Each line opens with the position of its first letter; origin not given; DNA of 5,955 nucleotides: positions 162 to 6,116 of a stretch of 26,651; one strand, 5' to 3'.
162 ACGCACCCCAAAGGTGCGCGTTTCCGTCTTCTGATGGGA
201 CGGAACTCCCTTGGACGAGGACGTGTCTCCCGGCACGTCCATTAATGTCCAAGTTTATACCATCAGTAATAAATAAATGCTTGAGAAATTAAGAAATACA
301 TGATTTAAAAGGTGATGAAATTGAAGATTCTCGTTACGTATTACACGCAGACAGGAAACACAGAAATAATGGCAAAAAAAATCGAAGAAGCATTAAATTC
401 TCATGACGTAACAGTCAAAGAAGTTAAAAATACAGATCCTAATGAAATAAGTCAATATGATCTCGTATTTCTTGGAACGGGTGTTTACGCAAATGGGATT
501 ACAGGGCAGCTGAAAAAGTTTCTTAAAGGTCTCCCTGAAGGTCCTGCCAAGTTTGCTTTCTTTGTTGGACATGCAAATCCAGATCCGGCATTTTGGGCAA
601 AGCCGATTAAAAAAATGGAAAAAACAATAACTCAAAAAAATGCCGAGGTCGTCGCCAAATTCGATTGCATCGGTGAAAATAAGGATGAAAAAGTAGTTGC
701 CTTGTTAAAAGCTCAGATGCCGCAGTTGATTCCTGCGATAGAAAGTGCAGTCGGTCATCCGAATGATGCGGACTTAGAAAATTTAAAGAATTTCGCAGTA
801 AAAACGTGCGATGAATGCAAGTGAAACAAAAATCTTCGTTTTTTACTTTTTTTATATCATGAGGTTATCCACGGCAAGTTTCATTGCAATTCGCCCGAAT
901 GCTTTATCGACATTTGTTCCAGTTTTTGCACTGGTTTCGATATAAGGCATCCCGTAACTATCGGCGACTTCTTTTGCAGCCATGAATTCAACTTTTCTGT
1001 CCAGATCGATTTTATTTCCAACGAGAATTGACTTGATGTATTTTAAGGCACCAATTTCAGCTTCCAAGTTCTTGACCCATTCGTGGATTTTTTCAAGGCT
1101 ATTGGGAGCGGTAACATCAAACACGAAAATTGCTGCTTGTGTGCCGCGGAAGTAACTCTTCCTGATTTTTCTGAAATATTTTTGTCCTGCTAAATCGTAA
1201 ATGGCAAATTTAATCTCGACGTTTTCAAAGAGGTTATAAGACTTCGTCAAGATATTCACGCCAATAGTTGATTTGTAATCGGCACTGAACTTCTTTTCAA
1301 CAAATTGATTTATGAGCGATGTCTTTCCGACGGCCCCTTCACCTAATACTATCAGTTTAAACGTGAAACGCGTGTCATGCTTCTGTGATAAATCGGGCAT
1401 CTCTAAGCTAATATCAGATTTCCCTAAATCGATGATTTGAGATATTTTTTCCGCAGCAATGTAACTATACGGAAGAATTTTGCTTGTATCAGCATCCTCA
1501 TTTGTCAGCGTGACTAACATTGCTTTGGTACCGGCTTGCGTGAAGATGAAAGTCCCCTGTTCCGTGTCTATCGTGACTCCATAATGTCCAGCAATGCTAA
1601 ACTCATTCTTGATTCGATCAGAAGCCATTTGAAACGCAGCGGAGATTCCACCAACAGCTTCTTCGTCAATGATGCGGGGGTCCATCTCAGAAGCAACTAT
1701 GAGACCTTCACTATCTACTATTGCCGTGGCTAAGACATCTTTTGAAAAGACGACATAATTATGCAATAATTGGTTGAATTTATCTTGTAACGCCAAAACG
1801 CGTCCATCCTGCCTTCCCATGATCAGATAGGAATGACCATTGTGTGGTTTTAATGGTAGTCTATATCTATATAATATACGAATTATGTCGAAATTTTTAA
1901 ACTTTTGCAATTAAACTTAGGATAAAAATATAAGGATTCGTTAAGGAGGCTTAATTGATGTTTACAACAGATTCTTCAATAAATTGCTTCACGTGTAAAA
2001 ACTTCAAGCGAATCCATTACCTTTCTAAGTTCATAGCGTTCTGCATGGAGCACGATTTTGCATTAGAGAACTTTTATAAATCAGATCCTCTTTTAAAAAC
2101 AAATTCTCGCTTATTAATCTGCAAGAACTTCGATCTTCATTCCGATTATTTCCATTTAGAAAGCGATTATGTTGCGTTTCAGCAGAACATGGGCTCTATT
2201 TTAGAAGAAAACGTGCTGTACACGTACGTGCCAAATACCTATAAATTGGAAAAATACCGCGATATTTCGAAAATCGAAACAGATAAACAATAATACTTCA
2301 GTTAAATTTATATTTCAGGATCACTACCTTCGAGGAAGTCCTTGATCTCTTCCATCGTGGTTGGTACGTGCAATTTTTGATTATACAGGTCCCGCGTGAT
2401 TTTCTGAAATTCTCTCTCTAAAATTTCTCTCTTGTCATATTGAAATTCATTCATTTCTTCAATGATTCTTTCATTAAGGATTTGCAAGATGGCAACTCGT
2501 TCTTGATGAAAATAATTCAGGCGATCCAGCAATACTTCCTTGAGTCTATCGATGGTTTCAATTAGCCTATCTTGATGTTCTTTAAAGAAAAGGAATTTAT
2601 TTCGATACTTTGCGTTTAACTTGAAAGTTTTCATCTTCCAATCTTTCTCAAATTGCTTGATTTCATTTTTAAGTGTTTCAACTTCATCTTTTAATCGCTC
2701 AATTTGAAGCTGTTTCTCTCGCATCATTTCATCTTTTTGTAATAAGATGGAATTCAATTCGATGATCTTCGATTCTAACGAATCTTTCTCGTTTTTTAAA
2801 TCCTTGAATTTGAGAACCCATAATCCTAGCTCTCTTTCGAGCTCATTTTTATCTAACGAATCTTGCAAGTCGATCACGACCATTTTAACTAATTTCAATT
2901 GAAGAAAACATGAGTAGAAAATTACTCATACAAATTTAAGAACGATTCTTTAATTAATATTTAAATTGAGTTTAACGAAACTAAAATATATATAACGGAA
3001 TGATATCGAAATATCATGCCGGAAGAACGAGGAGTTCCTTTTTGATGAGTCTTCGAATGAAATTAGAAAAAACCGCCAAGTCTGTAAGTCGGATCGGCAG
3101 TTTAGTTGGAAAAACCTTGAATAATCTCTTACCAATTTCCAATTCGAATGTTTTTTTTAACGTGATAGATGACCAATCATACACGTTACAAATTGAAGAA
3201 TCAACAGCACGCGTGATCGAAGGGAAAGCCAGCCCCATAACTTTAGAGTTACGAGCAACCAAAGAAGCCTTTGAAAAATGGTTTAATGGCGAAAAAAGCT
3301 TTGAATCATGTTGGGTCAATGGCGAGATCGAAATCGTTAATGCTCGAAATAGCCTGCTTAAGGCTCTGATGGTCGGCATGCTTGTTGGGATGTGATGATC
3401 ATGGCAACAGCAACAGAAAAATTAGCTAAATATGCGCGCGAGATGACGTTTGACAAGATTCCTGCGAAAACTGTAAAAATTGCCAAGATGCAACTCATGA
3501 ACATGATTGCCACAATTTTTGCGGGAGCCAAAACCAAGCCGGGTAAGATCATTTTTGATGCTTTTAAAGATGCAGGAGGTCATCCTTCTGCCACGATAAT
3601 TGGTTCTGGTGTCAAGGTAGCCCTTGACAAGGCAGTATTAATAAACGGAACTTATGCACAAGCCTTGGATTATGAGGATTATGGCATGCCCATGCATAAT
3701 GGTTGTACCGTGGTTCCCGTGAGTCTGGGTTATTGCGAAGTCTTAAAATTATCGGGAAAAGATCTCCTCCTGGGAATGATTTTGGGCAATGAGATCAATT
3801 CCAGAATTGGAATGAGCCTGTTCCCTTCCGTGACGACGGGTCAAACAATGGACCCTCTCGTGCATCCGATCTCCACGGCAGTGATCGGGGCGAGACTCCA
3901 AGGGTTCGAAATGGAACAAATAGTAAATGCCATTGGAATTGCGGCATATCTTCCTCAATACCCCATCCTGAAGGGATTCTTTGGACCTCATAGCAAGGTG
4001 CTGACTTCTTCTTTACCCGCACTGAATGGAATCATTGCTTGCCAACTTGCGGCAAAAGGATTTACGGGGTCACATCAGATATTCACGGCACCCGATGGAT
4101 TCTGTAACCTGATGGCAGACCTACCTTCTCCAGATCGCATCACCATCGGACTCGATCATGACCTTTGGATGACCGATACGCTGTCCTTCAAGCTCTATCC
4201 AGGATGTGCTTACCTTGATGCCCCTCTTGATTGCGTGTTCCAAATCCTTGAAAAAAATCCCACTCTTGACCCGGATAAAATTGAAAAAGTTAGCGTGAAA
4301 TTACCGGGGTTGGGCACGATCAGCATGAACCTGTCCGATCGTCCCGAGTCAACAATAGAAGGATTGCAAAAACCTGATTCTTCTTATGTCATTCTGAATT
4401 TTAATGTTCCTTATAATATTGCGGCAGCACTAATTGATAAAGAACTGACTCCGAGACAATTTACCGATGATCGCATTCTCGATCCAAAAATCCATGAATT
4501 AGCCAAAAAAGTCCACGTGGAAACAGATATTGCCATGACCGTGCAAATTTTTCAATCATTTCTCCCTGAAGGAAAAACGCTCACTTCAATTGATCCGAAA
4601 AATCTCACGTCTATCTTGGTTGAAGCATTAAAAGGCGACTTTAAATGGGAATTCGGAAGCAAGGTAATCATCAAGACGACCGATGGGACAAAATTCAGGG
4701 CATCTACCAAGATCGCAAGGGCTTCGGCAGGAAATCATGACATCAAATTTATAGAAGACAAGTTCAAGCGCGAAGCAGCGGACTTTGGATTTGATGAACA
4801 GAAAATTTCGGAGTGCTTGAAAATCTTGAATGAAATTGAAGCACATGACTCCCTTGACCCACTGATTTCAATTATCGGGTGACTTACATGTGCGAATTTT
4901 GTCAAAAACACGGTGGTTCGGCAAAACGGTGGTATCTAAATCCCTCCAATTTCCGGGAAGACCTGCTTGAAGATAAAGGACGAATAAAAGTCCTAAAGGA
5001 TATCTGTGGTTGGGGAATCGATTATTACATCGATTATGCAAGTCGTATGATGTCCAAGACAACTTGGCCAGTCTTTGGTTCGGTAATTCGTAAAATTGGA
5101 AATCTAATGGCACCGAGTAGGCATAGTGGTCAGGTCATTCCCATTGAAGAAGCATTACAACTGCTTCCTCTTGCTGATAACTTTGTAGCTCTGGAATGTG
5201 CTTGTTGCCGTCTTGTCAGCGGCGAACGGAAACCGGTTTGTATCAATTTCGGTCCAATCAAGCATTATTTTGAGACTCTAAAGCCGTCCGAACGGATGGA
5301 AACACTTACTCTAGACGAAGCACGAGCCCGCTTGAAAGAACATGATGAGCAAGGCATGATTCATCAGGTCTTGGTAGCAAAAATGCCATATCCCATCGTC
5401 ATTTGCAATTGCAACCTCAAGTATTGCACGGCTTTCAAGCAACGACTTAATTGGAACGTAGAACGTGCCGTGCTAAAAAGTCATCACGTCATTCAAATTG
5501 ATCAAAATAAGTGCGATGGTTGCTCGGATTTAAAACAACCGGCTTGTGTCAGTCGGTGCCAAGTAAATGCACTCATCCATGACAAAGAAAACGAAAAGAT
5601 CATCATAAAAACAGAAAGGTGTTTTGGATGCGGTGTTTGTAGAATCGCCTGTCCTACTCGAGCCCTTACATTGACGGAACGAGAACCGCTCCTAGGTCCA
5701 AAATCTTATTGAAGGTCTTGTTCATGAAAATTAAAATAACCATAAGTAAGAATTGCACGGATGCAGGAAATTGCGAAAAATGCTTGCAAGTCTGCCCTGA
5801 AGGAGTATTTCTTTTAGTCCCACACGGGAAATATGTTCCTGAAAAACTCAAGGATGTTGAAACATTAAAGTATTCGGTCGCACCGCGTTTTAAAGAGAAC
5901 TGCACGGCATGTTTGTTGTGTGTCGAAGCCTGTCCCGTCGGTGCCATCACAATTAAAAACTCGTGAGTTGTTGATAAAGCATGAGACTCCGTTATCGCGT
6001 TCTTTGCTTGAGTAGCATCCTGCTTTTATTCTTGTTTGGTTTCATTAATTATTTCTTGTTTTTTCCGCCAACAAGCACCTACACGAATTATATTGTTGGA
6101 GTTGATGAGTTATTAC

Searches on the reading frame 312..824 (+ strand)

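Call 65: search_protein_families(library=pfam, proteins=[window:312-824:+], max_evalue=0.001)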
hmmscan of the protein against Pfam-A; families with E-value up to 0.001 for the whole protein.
window:312-824:+ (170 aa): 4 families
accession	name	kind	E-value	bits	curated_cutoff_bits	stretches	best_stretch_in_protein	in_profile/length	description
PF12641.12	Flavodoxin_3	-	5.8e-18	65.7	27.5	1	7-162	1-159/160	Flavodoxin domain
PF12724.12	Flavodoxin_5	-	1.8e-10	41.8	27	1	7-136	1-130/145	Flavodoxin domain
PF00258.30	Flavodoxin_1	-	7e-10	39.7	25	1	8-72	1-70/143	Flavodoxin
PF03358.20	FMN_red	-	0.00071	19.6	24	0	45-75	67-97/152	NADPH-dependent FMN reductase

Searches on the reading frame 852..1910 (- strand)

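Call 65: search_protein_families(library=pfam, proteins=[window:852-1910:-], max_evalue=0.001)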
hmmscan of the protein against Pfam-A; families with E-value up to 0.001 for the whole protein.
window:852-1910:- (352 aa): 9 families
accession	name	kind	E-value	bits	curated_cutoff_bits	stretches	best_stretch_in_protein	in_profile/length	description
PF00071.28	Ras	-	3.7e-47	160.4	21.6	1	185-344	1-159/162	Ras family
PF08477.19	Roc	-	1.5e-29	103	27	1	185-302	1-119/119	Ras of Complex, Roc, domain of DAPkinase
PF00025.27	Arf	-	1.8e-17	63.8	22.3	1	181-321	12-142/174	ADP-ribosylation factor family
PF03259.23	Robl_LC7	-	1.7e-07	31.3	23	1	56-135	12-90/91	Roadblock/LC7 domain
PF04670.18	Gtr1_RagA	-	2e-06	27.9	22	1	185-292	1-112/232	Gtr1/RagA G protein conserved region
PF01926.29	MMR_HSR1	-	2e-05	25.1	21.9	1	187-285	3-102/113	50S ribosome-binding GTPase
PF00503.26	G-alpha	-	5.9e-05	22.8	48.8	0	177-231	16-76/333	G-protein alpha subunit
PF03193.22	RsgA_GTPase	-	6.9e-05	23.2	30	0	291-338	53-101/174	RsgA GTPase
PF16897.10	MMR_HSR1_Xtn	-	0.00047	20.6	35.2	0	287-345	51-104/106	C-terminal region of MMR_HSR1 domain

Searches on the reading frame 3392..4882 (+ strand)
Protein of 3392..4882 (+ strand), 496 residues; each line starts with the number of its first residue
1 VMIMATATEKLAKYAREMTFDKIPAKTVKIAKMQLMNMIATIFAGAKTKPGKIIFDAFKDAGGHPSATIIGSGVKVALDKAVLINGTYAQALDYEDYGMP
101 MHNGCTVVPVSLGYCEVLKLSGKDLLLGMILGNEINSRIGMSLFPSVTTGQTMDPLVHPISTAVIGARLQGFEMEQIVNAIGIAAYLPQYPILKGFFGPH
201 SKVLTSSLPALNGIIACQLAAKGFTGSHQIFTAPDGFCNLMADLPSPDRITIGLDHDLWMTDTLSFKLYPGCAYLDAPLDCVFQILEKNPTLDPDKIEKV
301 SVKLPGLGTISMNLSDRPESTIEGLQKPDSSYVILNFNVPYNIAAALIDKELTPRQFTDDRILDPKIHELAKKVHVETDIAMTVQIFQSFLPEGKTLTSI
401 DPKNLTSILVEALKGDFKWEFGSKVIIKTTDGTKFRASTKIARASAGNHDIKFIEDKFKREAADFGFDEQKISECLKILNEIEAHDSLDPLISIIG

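Call 65: search_protein_families(library=pfam, proteins=[window:3392-4882:+], max_evalue=0.001)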
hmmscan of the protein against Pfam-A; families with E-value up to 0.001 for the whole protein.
window:3392-4882:+ (496 aa): 2 families
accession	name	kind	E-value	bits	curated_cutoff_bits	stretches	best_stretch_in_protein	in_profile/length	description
PF03972.19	MmgE_PrpD_N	-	4.3e-40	137.9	32.1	1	9-244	1-238/244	MmgE/PrpD N-terminal domain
PF19305.4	MmgE_PrpD_C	-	2.2e-16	60.6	32.1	1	269-423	1-141/173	MmgE/PrpD C-terminal domain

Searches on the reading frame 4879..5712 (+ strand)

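Call 65: search_protein_families(library=pfam, proteins=[window:4879-5712:+], max_evalue=0.001)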
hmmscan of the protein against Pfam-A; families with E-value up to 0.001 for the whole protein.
window:4879-5712:+ (277 aa): 9 families
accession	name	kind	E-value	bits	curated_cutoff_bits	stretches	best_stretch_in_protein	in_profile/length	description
PF12838.12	Fer4_7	-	5.4e-06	27.2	27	1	211-262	1-52/52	4Fe-4S dicluster domain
PF00037.32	Fer4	-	5.9e-06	26.3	21.1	1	242-264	2-24/24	4Fe-4S binding domain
PF12797.12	Fer4_2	-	4e-05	23.7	24.5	1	240-260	2-22/22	4Fe-4S binding domain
PF13187.11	Fer4_9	-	5.4e-05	23.6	27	1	211-262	1-51/52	4Fe-4S dicluster domain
PF13237.11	Fer4_10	-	9.2e-05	22.7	25.5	1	205-259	2-53/53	4Fe-4S dicluster domain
PF25160.1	LdpA_Fe-S-bd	-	0.00021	21.5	27.6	0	216-264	3-44/49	LdpA Fe-S cluster-binding domain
PF14697.11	Fer4_21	-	0.00023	21.7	35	1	206-263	2-57/59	4Fe-4S dicluster domain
PF12837.12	Fer4_6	-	0.00026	21.3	25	0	204-231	1-23/24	4Fe-4S binding domain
PF13247.11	Fer4_11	-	0.00028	21.5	26.2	1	210-264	8-60/100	4Fe-4S dicluster domain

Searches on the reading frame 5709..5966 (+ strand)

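Call 65: search_protein_families(library=pfam, proteins=[window:5709-5966:+], max_evalue=0.001)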
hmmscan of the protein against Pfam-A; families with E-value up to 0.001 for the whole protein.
window:5709-5966:+ (85 aa): 12 families
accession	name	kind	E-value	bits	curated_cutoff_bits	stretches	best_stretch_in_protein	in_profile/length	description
PF12838.12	Fer4_7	-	8.1e-11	42.7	27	2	21-79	4-52/52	4Fe-4S dicluster domain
PF00037.32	Fer4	-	1.2e-09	38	21.1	1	62-81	5-24/24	4Fe-4S binding domain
PF12837.12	Fer4_6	-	2.9e-08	33.7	25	1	62-80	6-24/24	4Fe-4S binding domain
PF13187.11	Fer4_9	-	9.6e-08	32.4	27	1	21-80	4-52/52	4Fe-4S dicluster domain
PF13484.11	Fer4_16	-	1.2e-07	32.8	30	0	64-83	1-20/66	4Fe-4S double cluster binding domain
PF14697.11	Fer4_21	-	5e-07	30.2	35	1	21-81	10-58/59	4Fe-4S dicluster domain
PF13237.11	Fer4_10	-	8.8e-07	29.2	25.5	1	14-76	7-53/53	4Fe-4S dicluster domain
PF13746.11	Fer4_18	-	6.4e-06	26.8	27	0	55-82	51-77/114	4Fe-4S dicluster domain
PF12798.12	Fer4_3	-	1.2e-05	26.2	27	0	65-79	1-15/15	4Fe-4S binding domain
PF13183.11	Fer4_8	-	8.5e-05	23.5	27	1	21-78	7-67/68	4Fe-4S dicluster domain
PF12797.12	Fer4_2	-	0.00014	22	24.5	0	62-77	7-22/22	4Fe-4S binding domain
PF12800.12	Fer4_4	-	0.00089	19.9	24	0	63-78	2-17/17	4Fe-4S binding domain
